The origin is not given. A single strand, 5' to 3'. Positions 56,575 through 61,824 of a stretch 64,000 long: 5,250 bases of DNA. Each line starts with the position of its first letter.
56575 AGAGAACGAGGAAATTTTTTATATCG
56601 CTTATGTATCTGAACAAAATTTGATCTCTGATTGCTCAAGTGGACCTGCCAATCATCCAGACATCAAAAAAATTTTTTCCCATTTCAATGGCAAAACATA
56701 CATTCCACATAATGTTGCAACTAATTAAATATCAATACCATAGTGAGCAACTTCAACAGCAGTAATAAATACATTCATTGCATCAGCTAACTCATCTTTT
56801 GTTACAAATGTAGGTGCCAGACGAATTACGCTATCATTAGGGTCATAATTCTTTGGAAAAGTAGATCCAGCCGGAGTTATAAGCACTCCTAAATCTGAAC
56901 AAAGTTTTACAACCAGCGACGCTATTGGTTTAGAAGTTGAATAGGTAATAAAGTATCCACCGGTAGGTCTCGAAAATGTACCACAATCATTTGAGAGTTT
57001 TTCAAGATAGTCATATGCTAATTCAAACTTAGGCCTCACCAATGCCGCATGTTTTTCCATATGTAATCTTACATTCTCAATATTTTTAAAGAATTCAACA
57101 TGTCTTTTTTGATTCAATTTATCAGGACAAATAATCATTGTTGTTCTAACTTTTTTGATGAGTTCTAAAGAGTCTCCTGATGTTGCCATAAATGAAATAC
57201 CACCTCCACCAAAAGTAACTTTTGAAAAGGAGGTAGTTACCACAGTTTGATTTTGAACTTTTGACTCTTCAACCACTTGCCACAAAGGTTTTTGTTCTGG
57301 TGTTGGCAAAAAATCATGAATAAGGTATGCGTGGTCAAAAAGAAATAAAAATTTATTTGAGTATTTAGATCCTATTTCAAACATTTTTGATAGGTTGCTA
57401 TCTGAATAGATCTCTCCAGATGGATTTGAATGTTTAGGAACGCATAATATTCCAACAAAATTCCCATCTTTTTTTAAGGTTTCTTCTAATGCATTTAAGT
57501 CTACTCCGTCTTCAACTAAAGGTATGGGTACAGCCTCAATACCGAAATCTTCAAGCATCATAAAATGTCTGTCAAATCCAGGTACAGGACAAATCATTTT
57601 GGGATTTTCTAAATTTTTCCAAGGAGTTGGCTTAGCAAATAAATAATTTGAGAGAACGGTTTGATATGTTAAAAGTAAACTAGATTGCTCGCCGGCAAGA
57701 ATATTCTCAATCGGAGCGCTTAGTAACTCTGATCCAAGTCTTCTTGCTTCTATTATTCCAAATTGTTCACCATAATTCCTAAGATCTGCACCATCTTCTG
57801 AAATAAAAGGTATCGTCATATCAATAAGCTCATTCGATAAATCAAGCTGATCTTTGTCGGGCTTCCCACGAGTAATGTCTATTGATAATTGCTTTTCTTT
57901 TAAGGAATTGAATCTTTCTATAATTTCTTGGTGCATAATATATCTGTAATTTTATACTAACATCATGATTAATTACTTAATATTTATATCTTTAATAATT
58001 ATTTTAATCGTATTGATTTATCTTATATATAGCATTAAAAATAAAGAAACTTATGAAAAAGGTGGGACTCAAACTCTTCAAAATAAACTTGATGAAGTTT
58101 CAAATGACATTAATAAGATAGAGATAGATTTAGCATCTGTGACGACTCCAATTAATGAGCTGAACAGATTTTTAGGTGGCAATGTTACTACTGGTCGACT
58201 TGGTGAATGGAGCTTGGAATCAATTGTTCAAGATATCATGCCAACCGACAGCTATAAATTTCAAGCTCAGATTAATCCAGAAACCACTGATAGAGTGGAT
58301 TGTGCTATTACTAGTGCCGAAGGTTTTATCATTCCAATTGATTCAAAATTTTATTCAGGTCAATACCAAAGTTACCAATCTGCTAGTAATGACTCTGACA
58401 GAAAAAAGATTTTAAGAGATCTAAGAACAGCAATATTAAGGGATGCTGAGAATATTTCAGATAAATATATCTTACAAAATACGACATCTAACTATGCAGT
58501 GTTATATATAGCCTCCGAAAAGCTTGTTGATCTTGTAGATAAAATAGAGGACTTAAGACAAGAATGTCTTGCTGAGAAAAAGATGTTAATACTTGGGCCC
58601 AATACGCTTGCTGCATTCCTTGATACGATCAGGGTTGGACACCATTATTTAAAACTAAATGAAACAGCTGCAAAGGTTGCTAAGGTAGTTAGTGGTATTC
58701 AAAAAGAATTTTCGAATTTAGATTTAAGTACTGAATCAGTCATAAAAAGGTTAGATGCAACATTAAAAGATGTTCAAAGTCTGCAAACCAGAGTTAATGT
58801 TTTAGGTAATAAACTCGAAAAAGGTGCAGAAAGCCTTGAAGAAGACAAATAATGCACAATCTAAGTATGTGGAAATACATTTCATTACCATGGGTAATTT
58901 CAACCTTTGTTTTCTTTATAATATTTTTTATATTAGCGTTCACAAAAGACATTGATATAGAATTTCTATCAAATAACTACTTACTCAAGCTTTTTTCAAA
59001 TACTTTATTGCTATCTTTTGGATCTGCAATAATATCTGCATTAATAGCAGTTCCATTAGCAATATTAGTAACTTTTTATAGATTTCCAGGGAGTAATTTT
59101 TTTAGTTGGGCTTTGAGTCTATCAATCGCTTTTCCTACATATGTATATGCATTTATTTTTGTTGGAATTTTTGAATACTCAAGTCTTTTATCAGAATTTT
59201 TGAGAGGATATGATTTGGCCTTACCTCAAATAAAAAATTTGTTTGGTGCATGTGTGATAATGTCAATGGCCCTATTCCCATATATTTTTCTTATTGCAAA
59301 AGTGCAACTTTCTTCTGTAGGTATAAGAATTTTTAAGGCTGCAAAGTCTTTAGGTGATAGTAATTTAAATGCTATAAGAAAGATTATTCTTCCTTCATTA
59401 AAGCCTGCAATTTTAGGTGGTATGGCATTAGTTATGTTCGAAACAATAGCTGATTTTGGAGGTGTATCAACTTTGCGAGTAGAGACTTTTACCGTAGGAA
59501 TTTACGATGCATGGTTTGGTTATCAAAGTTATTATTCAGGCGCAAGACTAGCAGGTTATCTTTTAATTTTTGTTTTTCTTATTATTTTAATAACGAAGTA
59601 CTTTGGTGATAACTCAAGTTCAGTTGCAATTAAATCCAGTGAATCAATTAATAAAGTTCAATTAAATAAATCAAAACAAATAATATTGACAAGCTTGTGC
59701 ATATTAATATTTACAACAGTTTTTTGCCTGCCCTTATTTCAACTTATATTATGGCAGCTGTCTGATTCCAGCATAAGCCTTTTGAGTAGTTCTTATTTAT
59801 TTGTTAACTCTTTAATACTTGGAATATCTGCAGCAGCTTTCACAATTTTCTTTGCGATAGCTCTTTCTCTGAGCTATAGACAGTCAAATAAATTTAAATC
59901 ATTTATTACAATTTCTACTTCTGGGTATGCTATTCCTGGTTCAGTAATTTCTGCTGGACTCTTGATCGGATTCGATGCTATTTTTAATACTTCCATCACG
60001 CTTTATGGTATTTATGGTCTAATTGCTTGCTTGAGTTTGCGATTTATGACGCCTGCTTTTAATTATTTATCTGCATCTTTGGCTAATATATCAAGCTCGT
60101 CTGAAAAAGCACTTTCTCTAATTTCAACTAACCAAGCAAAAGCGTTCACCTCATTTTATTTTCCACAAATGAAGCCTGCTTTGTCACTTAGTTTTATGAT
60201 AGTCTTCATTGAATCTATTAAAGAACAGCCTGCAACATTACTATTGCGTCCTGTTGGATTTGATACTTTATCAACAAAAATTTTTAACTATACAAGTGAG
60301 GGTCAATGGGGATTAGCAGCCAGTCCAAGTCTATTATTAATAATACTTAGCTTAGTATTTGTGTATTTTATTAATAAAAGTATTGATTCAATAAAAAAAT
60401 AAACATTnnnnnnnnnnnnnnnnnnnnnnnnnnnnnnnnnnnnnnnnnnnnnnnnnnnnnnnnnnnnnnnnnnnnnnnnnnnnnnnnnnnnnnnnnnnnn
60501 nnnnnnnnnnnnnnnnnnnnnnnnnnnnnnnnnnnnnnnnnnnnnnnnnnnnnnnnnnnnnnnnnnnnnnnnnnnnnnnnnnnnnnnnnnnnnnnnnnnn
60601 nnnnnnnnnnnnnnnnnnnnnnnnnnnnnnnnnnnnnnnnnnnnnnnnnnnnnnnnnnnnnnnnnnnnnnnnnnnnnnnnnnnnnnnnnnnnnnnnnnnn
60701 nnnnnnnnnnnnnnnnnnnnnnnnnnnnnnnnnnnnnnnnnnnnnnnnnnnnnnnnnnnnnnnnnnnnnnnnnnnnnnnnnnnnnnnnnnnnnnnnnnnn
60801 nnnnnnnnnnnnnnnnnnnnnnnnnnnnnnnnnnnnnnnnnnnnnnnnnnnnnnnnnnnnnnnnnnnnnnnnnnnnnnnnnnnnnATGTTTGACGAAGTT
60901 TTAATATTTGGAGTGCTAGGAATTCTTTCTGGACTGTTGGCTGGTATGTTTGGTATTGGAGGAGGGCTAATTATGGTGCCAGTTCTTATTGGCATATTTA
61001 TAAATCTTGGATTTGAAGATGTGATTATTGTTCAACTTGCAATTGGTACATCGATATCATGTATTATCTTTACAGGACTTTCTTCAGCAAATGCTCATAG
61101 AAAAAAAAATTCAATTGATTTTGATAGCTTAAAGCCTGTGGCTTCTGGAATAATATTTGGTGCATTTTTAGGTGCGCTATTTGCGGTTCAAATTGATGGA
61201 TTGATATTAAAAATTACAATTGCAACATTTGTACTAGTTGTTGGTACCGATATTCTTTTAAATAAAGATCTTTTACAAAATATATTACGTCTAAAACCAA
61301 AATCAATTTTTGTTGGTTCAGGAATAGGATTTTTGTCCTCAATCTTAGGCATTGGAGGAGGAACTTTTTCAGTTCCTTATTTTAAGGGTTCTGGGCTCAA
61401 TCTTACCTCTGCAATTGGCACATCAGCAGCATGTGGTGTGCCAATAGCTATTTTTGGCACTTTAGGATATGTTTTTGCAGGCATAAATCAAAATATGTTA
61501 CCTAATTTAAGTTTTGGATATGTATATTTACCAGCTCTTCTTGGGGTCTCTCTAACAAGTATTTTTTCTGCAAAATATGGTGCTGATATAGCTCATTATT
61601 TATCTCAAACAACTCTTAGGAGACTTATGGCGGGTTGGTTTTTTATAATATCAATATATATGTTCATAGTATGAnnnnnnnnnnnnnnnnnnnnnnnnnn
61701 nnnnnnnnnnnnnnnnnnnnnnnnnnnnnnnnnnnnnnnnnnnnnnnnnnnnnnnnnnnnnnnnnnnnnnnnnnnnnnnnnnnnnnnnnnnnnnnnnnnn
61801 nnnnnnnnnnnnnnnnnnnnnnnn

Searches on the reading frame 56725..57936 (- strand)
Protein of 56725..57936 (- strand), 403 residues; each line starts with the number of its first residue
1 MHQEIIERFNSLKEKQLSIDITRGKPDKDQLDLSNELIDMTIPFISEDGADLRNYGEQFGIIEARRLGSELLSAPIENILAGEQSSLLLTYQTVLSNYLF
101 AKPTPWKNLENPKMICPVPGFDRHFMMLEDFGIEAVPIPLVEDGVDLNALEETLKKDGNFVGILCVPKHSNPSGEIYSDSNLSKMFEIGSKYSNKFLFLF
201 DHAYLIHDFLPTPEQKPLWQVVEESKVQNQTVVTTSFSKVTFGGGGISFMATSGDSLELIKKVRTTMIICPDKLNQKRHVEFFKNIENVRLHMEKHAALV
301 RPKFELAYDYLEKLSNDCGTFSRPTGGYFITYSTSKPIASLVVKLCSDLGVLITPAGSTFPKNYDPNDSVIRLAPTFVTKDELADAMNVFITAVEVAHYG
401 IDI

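Call 55: search_protein_families(library=pfam, max_evalue=0.00001, proteins=[window:56725-57936:-])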
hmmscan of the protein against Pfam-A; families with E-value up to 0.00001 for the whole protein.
window:56725-57936:- (403 aa): 2 families
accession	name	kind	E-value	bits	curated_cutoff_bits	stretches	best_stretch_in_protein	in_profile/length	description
PF12897.13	Asp_aminotransf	-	3.3e-97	326.4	27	1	2-397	10-412/421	Aspartate amino-transferase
PF00155.27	Aminotran_1_2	-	6.8e-11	42.4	19.7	1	113-383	93-354/361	Aminotransferase class I and II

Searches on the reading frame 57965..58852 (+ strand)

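Call 74: search_protein_families(library=pfam, max_evalue=0.00001, proteins=[window:57965-58852:+])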
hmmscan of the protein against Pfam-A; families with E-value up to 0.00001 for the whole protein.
window:57965-58852:+ (295 aa): 1 family
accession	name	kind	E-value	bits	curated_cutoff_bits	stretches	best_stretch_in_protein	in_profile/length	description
PF02646.22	RmuC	-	1.1e-40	140.1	26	1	36-293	26-283/291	RmuC family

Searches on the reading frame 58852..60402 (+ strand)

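Call 74: search_protein_families(library=pfam, max_evalue=0.00001, proteins=[window:58852-60402:+])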
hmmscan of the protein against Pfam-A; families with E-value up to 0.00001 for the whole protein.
window:58852-60402:+ (516 aa): 1 family
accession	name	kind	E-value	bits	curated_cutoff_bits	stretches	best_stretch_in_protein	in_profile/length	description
PF00528.27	BPD_transp_1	-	8.4e-08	32.6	26.4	1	66-246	1-166/184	Binding-protein-dependent transport system inner membrane component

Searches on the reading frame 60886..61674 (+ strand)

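Call 74: search_protein_families(library=pfam, max_evalue=0.00001, proteins=[window:60886-61674:+])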
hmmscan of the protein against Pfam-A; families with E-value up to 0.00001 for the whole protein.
window:60886-61674:+ (262 aa): 1 family
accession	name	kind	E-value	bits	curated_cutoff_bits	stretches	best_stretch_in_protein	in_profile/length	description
PF01925.25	TauE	-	4.3e-45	154.7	32.6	1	10-259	3-237/237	Sulfite exporter TauE/SafE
